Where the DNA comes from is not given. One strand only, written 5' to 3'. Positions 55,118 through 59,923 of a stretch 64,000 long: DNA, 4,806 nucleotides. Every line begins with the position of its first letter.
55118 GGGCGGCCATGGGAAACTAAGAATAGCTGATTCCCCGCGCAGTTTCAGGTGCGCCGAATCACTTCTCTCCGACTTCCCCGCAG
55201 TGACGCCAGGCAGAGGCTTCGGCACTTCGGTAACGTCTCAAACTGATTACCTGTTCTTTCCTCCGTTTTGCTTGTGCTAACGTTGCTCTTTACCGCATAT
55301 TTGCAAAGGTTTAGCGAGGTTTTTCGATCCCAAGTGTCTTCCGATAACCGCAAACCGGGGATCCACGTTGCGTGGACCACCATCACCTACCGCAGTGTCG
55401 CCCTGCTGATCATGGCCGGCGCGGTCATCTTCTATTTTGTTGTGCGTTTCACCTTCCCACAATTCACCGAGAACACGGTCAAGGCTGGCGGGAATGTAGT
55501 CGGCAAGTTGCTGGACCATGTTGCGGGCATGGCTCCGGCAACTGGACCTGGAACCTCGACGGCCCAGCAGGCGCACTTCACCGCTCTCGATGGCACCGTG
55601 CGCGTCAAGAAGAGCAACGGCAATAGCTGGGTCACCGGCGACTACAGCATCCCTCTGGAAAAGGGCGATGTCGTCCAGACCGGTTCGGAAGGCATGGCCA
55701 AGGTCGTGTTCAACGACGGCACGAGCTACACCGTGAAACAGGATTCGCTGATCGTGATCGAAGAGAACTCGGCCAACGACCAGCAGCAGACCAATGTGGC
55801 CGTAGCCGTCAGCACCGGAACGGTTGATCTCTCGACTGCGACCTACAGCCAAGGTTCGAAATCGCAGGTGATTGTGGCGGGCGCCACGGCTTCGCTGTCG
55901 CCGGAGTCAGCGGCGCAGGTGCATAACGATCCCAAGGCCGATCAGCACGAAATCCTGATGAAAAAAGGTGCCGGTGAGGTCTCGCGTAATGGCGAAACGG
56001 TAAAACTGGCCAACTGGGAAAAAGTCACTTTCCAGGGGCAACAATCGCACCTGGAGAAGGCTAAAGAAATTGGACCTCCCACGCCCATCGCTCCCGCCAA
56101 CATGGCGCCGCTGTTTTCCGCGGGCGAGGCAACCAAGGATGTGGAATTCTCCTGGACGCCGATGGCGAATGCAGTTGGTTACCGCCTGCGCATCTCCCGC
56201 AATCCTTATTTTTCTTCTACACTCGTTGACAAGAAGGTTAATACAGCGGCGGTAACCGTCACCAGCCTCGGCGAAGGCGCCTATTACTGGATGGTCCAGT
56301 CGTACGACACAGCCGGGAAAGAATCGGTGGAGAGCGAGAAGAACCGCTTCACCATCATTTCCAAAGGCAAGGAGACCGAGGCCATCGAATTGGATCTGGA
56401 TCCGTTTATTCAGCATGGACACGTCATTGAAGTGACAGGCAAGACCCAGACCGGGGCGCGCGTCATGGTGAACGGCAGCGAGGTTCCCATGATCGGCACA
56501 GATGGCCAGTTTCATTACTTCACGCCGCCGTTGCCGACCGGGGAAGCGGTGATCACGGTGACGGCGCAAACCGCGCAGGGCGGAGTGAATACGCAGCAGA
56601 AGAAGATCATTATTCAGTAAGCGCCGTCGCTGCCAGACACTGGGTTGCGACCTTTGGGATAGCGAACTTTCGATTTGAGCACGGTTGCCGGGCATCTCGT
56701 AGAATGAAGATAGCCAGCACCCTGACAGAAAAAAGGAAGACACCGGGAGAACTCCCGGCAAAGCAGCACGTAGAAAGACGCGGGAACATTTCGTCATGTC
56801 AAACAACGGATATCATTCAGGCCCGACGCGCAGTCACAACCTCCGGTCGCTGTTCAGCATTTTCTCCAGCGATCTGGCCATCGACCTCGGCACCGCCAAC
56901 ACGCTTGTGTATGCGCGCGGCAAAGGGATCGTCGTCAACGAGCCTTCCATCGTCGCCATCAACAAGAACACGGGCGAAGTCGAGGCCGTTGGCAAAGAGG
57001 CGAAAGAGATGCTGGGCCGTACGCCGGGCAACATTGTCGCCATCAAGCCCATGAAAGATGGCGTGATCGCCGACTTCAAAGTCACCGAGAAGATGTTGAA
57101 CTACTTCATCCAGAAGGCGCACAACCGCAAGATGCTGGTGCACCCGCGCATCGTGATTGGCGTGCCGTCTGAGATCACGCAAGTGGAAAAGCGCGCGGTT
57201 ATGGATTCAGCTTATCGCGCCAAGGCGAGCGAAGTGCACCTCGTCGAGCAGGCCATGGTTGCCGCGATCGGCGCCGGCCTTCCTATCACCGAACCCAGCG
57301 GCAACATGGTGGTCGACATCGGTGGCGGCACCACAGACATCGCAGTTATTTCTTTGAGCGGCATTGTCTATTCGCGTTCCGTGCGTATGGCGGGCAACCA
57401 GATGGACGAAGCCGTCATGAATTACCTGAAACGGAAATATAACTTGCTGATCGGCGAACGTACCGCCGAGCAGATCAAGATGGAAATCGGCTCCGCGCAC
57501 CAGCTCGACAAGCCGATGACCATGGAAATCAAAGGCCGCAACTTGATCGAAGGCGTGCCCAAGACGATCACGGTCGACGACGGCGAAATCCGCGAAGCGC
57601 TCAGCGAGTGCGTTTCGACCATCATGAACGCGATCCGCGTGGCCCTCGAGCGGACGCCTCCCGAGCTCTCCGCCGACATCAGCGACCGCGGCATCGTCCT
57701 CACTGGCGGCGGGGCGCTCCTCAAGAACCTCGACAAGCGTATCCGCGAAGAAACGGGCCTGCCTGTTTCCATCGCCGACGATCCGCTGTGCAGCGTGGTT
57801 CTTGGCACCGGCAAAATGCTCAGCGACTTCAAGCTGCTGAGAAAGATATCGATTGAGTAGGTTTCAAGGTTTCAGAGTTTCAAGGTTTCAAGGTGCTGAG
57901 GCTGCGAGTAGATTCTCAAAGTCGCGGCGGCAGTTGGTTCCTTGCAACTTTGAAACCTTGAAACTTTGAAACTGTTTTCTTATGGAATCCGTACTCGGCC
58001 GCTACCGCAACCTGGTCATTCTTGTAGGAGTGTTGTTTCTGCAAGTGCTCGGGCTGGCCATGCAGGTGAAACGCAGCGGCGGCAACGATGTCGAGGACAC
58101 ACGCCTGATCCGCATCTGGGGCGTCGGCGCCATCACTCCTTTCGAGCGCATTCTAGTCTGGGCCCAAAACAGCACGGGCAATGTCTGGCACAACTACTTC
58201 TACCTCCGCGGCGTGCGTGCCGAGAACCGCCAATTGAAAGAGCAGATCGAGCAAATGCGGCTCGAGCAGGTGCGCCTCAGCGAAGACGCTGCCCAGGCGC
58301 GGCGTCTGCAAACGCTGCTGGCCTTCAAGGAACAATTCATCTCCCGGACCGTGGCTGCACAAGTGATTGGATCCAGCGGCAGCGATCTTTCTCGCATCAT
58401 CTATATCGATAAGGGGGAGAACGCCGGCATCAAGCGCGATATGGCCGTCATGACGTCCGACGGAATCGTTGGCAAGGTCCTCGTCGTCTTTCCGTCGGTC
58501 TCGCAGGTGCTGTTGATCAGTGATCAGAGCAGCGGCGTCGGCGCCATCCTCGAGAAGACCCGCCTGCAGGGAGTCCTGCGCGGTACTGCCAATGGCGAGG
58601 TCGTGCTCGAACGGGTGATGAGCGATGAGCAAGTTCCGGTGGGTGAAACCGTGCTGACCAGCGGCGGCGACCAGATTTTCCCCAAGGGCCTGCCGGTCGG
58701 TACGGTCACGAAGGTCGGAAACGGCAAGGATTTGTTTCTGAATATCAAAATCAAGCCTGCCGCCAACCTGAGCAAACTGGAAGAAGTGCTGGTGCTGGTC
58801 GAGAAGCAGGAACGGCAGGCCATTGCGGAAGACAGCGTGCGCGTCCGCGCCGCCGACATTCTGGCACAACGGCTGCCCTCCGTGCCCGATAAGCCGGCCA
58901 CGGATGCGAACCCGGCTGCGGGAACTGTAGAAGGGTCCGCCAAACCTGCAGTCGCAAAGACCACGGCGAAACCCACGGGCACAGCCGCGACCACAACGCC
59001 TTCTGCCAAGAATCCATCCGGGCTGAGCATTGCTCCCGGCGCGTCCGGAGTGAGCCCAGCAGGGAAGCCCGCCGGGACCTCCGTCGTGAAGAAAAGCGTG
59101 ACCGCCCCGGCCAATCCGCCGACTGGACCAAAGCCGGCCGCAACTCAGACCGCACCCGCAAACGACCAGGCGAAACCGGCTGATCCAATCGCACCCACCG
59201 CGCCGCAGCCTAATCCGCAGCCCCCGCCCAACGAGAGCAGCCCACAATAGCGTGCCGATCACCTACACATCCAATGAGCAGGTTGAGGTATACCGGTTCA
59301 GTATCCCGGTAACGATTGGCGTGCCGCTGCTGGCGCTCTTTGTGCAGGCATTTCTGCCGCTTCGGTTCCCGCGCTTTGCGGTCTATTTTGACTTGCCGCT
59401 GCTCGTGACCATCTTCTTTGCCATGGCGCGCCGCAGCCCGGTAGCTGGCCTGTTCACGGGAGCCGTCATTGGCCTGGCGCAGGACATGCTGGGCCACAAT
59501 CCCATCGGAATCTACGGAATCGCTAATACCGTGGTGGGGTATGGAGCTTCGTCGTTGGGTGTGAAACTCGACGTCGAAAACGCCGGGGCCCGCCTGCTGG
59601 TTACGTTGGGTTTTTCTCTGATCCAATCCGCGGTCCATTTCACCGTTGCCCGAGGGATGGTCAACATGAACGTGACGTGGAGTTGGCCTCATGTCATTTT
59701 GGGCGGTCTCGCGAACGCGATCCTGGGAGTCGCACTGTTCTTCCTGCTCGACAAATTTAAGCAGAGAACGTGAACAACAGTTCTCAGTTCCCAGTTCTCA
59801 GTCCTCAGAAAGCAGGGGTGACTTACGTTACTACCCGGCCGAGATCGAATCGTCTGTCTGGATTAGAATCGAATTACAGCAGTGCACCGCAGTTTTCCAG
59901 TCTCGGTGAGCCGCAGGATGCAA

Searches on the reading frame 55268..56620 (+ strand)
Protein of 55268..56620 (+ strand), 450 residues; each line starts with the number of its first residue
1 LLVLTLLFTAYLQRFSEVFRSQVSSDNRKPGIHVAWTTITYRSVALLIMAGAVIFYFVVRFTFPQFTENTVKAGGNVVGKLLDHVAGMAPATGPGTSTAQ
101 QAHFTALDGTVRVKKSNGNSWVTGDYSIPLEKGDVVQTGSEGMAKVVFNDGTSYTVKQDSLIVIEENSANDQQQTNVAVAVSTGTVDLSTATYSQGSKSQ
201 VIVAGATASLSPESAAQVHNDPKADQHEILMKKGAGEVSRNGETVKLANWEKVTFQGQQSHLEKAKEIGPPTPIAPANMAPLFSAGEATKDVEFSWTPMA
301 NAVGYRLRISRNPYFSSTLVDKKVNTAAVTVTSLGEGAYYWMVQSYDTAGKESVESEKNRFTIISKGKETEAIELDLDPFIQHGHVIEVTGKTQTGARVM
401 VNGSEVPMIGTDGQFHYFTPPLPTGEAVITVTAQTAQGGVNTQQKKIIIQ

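Call 14: search_protein_families(library=pfam, proteins=[window:55268-56620:+])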
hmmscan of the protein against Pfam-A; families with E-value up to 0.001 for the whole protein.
window:55268-56620:+ (450 aa): 1 family
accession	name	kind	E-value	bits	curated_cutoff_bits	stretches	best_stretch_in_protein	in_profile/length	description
PF04773.18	FecR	-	8.4e-05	23.4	24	1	134-211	1-74/97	FecR protein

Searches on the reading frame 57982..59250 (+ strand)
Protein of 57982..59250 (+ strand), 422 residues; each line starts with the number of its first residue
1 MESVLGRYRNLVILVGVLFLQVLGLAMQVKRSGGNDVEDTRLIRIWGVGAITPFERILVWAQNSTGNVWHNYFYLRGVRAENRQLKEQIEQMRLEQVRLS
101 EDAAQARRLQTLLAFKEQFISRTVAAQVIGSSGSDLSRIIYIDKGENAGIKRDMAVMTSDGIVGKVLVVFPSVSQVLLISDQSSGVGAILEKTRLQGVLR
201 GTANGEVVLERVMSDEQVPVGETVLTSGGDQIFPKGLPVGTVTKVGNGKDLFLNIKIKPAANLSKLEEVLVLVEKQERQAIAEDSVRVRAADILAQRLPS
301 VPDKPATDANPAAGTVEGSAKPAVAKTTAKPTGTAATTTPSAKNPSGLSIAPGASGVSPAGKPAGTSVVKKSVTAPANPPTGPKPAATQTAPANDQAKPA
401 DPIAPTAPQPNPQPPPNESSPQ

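Call 14: search_protein_families(library=pfam, proteins=[window:57982-59250:+])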
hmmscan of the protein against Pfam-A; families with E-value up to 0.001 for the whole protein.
window:57982-59250:+ (422 aa): 1 family
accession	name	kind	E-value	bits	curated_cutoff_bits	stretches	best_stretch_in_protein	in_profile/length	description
PF04085.20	MreC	-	4.3e-41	140.6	28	1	128-272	1-146/147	Rod shape-determining protein MreC, barrel core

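Call 15: find_related_loci(query=window:57982-59250:+, collection=genome_contigs, flank=6000)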
Query window:57982-59250:+ (422 aa) in genome_contigs; peptide patterns used: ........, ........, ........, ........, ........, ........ (x = any residue, [..] = any of these).
266 stretches matched a pattern; 140 encode a relative of the query (tblastn E <= 1e-3); the best 80 are kept; 80 distinct loci.
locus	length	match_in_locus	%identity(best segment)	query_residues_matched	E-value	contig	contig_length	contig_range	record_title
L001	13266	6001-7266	92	1-422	0e+0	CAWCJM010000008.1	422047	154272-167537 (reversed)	MAG: uncultured Acidobacteriaceae bacterium isolate MFD00731.bin.2.170 genome assembly, contig: contig_60117, whole geno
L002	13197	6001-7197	92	1-399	0e+0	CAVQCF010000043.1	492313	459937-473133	MAG: uncultured Acidobacteriaceae bacterium isolate MFD01138.bin.1.98 genome assembly, contig: contig_9759, whole genome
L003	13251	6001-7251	87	1-422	0e+0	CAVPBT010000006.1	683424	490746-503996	MAG: uncultured Acidobacteriaceae bacterium isolate MFD00008.bin.1.139 genome assembly, contig: contig_37169, whole geno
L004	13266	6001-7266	92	1-422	0e+0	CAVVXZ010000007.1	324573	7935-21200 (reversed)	MAG: uncultured Acidobacteriaceae bacterium isolate MFD04570.bin.1.38 genome assembly, contig: contig_110393, whole geno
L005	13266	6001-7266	91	1-422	0e+0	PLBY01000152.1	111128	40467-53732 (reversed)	MAG: Acidobacteriaceae bacterium isolate palsa_252 73.20111000_P3M.31_contig_1857, whole genome shotgun sequence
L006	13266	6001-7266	88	1-422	0e+0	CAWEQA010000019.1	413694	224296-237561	MAG: uncultured Acidobacteriaceae bacterium isolate MFD01872.bin.2.64 genome assembly, contig: contig_54942, whole genom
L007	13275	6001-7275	84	1-422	0e+0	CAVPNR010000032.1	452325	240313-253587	MAG: uncultured Acidobacteriaceae bacterium isolate MFD00008.bin.1.87 genome assembly, contig: contig_4903, whole genome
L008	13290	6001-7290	81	1-422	0e+0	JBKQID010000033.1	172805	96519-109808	MAG: Candidatus Sulfotelmatobacter sp. isolate BAr1A1B1C__bin_42 BAr1A1B1C_000000177342, whole genome shotgun sequence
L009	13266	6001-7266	87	1-422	0e+0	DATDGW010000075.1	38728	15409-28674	MAG TPA_asm: Candidatus Sulfotelmatobacter sp. isolate SMAG_U262 k141_429406, whole genome shotgun sequence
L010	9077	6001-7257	82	1-422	0e+0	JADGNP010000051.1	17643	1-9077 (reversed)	MAG: Candidatus Sulfotelmatobacter sp. isolate Chersky.24_37 contig-100_708, whole genome shotgun sequence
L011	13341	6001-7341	76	1-422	0e+0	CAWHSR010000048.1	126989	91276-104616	MAG: uncultured Acidobacteriaceae bacterium isolate MFD05521.bin.2.95 genome assembly, contig: contig_67866, whole genom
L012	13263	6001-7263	85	1-422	0e+0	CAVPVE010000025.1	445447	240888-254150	MAG: uncultured Acidobacteriaceae bacterium isolate MFD00008.bin.2.87 genome assembly, contig: contig_4904, whole genome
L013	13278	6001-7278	77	1-422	0e+0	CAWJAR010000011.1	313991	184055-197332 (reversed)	MAG: uncultured Acidobacteriaceae bacterium isolate MFD06298.bin.1.70 genome assembly, contig: contig_38506, whole genom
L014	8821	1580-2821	79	1-422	0e+0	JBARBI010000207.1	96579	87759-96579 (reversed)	MAG: Candidatus Sulfotelmatobacter sp. isolate MFD05764_ilm_asm_bin279 k127_3205475, whole genome shotgun sequence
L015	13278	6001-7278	76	1-422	0e+0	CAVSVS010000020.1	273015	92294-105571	MAG: uncultured Acidobacteriaceae bacterium isolate MFD06435.bin.1.116 genome assembly, contig: contig_43054, whole geno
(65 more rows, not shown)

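Call 45: find_homologous_proteins(query=window:57982-59250:+, max_evalue=1e-10)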
Query window:57982-59250:+ (422 aa): 7999 proteins with E <= 1e-10 among 8000 candidates; the best 120 are listed.
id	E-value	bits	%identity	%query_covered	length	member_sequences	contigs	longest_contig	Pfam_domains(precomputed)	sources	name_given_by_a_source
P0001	4.0e-266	900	100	100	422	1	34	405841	PF04085.21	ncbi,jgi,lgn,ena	jgi:rod shape-determining protein MreC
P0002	7.9e-266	899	100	100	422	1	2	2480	PF04085.21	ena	-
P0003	1.6e-265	899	100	100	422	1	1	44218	PF04085.21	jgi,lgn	jgi:rod shape-determining protein MreC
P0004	5.1e-249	844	100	94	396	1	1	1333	PF04085.21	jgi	jgi:rod shape-determining protein MreC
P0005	4.1e-243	825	91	100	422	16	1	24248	PF04085.21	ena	-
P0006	9.9e-242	820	92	100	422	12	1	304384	PF04085.21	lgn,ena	-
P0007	1.2e-241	820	92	100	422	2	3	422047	PF04085.21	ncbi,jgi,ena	jgi:rod shape-determining protein MreC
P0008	6.4e-241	817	92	100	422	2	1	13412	PF04085.21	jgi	jgi:rod shape-determining protein MreC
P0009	2.9e-240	815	91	100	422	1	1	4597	PF04085.21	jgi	jgi:rod shape-determining protein MreC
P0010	3.8e-240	815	92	100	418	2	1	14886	PF04085.21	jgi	jgi:rod shape-determining protein MreC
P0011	7.4e-240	814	91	100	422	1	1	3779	PF04085.21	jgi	jgi:rod shape-determining protein MreC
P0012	5.2e-239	811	91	100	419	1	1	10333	PF04085.21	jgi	-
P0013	3.3e-235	799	92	95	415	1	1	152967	PF04085.21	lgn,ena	-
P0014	3.0e-234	796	90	100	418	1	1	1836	PF04085.21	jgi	jgi:rod shape-determining protein MreC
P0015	3.2e-233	792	88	100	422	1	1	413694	PF04085.21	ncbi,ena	-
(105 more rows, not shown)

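Call 46: find_encoding_contigs(protein=P0001, flank=5000, max_places=10)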
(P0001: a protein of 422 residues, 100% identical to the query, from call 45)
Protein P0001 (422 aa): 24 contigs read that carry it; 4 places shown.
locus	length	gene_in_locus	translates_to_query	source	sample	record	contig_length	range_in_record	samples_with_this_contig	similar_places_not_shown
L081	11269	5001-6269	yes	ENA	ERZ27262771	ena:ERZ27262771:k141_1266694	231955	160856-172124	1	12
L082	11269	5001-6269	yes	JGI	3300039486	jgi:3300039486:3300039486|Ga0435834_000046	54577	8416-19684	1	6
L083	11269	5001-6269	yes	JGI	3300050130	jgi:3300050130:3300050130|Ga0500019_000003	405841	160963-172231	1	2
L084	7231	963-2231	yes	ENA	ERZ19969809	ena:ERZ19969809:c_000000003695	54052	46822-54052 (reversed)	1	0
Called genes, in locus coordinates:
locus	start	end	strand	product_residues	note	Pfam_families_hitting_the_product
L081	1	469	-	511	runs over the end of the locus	PF00171:Aldedh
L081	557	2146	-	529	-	PF02366:PMT (weak), PF13231:PMT_2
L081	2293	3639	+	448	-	PF04773:FecR (faint)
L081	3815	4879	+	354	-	PF00022:Actin (weak), PF06723:MreB_Mbl, PF11104:PilM_2 (faint), PF00012:HSP70 (weak), PF14450:FtsA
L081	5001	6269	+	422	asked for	PF04085:MreC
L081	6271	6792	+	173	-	PF04093:MreD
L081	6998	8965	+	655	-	PF03717:PBP_dimer, PF00905:Transpeptidase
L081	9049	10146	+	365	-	PF01098:FTSW_RODA_SPOVE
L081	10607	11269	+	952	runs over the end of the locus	PF10150:RNase_E_G, PF20833:RNase_E_G_Thio (weak)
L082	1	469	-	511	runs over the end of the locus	PF00171:Aldedh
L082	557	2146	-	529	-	PF02366:PMT (weak), PF13231:PMT_2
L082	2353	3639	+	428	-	-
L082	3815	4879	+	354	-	PF00022:Actin (weak), PF06723:MreB_Mbl, PF11104:PilM_2 (faint), PF00012:HSP70 (weak), PF14450:FtsA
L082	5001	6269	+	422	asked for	PF04085:MreC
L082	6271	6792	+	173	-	PF04093:MreD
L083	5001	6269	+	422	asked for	PF04085:MreC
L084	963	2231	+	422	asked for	PF04085:MreC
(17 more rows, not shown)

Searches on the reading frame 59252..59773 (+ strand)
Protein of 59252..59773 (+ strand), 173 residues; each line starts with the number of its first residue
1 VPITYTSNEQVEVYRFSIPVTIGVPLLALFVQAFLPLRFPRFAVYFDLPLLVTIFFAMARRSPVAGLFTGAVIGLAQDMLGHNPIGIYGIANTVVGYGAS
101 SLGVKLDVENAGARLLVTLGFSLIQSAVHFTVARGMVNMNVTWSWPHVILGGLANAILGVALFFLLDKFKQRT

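Call 14: search_protein_families(library=pfam, proteins=[window:59252-59773:+])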
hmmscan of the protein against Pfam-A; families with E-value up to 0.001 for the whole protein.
window:59252-59773:+ (173 aa): 1 family
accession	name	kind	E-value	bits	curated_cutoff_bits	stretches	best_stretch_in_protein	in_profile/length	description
PF04093.17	MreD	-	2.3e-09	38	24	1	16-168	3-157/158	rod shape-determining protein MreD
